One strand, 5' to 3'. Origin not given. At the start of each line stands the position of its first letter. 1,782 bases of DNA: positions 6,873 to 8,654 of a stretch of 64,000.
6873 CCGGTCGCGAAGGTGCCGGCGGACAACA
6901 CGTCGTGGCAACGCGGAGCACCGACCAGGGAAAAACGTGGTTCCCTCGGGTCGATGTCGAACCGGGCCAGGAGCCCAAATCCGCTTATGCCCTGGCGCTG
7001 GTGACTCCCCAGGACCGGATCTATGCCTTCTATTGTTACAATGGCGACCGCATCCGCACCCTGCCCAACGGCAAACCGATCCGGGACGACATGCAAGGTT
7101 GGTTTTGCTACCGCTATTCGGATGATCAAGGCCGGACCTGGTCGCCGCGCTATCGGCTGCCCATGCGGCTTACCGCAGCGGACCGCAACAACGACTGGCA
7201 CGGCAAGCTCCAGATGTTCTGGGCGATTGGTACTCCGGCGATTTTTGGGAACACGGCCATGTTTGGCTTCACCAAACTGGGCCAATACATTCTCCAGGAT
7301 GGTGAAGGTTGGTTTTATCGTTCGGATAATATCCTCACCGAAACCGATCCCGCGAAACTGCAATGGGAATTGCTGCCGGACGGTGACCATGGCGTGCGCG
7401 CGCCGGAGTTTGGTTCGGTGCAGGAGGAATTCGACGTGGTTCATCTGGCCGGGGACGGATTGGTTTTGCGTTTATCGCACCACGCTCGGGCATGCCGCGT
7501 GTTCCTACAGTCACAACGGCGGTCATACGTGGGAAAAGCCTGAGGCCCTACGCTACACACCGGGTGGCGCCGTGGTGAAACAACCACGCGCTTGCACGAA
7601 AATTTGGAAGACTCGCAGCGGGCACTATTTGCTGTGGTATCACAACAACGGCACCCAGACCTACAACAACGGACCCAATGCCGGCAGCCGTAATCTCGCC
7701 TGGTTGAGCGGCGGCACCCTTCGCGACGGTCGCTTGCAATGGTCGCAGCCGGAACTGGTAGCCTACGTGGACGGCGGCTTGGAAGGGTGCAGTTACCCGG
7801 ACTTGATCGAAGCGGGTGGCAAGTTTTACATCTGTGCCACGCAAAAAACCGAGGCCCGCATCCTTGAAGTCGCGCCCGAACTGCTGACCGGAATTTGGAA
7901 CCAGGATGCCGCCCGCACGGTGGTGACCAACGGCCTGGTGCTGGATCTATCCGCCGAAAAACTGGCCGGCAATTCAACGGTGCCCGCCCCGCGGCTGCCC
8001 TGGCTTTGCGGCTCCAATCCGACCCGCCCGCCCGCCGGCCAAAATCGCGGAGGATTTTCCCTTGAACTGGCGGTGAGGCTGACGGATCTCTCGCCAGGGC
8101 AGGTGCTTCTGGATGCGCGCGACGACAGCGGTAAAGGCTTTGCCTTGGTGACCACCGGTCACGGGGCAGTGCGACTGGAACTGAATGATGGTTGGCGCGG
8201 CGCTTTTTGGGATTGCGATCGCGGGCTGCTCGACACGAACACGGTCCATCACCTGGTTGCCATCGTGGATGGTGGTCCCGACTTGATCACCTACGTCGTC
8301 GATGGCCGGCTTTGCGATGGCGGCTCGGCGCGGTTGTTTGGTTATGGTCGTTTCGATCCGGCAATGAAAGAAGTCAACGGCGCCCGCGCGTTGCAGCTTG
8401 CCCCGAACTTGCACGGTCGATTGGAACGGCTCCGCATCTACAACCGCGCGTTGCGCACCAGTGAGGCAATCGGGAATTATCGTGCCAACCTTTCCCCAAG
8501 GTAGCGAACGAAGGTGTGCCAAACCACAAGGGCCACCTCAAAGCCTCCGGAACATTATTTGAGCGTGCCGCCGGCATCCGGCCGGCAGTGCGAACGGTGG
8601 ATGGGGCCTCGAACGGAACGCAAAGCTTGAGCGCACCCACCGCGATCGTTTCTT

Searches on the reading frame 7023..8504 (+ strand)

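Call 29: search_protein_families(library=ncbifam, proteins=[window:7023-8504:+], max_evalue=0.00001)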
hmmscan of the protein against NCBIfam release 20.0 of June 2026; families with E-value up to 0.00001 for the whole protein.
window:7023-8504:+ (493 aa): 0 families

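Call 80: search_protein_families(library=pfam, proteins=[window:7023-8504:+], max_evalue=0.001)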
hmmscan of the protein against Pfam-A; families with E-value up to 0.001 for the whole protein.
window:7023-8504:+ (493 aa): 2 families
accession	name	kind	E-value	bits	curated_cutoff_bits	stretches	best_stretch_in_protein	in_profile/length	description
PF13385.13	Laminin_G_3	-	1.6e-09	38.6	27.6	1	341-481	15-149/151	Concanavalin A-like lectin/glucanases superfamily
PF13088.12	BNR_2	-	0.00038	20.3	31.4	1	142-270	170-277/277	BNR repeat-like domain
